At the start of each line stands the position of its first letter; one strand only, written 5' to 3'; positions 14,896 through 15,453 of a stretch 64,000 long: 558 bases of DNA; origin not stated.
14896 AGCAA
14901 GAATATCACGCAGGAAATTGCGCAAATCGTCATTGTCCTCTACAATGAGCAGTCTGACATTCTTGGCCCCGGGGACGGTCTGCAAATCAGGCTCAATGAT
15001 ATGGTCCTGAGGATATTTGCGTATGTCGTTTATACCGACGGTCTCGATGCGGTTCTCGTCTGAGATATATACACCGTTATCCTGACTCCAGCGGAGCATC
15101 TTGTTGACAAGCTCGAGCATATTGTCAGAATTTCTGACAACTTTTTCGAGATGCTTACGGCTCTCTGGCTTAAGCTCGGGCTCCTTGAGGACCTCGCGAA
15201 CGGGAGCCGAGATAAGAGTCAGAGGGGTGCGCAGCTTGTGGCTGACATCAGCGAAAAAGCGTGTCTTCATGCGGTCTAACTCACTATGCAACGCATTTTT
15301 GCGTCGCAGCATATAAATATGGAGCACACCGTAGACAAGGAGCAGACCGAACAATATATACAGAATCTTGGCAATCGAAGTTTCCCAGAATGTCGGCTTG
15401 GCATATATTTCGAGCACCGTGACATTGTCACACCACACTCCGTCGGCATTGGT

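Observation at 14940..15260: The PUL's hybrid two-component regulator has HisKA, REC and AraC domains but no room for an ATPase (HATPase_c) domain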

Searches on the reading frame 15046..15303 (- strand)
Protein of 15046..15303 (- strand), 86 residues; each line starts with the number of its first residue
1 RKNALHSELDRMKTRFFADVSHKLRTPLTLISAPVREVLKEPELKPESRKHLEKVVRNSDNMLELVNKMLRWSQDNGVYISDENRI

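Call 22: find_related_loci(query=A2, collection=genome_contigs, flank=10000)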
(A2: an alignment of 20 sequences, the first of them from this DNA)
Query A2 (86 aa) in genome_contigs; peptide patterns used: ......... (x = any residue, [..] = any of these).
112 stretches matched a pattern; 110 encode a relative of the query (tblastn E <= 1e-3); the best 80 are kept; 80 distinct loci.
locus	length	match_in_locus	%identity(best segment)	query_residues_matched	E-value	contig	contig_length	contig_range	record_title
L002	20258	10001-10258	100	1-86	1e-54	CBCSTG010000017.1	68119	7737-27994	MAG TPA_asm: uncultured Bacteroidales bacterium isolate SRR20550280_concoct_58 genome assembly, contig: ERZ24911526.447,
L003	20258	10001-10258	76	1-86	2e-41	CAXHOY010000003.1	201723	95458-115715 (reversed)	MAG: uncultured Muribaculaceae bacterium isolate ena-SAMPLE-TAB-22-03-2024-10:43:23:859-115581 genome assembly, contig:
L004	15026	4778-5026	61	2-84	2e-30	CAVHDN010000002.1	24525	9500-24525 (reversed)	Flexilinea sp. isolate H07678-L1_cleanbin_000008 genome assembly, contig: Spades_H07678-L1_contig_134, whole genome shot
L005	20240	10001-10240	64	5-84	5e-30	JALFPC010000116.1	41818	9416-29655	MAG: Prevotella sp. isolate SUG883 k141_312856, whole genome shotgun sequence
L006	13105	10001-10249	60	2-84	2e-29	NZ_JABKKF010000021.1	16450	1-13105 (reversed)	Xylanibacter muris strain PMUR PMUR_21, whole genome shotgun sequence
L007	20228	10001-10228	64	8-83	5e-28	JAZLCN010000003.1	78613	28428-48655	MAG: Prevotella sp. isolate T1900045049_TC20190042.MAGScoT_cleanbin_000010 SGB_4516_k141_696781, whole genome shotgun se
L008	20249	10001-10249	59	2-84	2e-27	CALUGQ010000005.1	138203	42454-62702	MAG: uncultured Prevotella sp. isolate BRZ_BK__bin96 genome assembly, contig: BRZ_BK__NODE_150_length_138203_cov_8.31167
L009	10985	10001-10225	64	9-83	2e-27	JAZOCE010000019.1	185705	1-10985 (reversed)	MAG: Muribaculaceae bacterium isolate T1900044757_TS20190223.MAGScoT_cleanbin_000004 SGB_2303_k141_691026, whole genome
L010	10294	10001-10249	58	2-84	2e-27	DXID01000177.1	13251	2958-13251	MAG TPA_asm: Candidatus Prevotella intestinigallinarum isolate 146 MalCec1__C226929_L13251_SAMN03938735, whole genome sh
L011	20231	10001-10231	61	8-84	2e-27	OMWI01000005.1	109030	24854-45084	uncultured Prevotellaceae bacterium isolate RUG036 genome assembly, contig: scaffold_56, whole genome shotgun sequence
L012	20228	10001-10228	63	8-83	3e-27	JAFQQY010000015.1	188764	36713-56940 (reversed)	MAG: Prevotella sp. isolate RGIG2070 Goat_Colon-2__c306479, whole genome shotgun sequence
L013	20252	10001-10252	58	1-84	4e-27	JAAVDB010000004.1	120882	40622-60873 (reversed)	MAG: Bacteroides sp. isolate Mgla_MAG_9-bin_33 c_000000014903, whole genome shotgun sequence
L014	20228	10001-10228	63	8-83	4e-27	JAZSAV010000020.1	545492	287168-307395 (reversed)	MAG: Prevotella sp. isolate T1900044930_TS20190396.MAGScoT_cleanbin_000002 SGB_3420_k141_124912, whole genome shotgun se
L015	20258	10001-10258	57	1-86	9e-27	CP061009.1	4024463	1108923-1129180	Muribaculaceae bacterium MF13079 chromosome, complete genome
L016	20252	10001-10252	60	1-84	7e-27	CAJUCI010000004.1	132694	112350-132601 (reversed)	MAG TPA_asm: uncultured Duncaniella sp. isolate MGBC127601 genome assembly, contig: MGBC127601.4, whole genome shotgun s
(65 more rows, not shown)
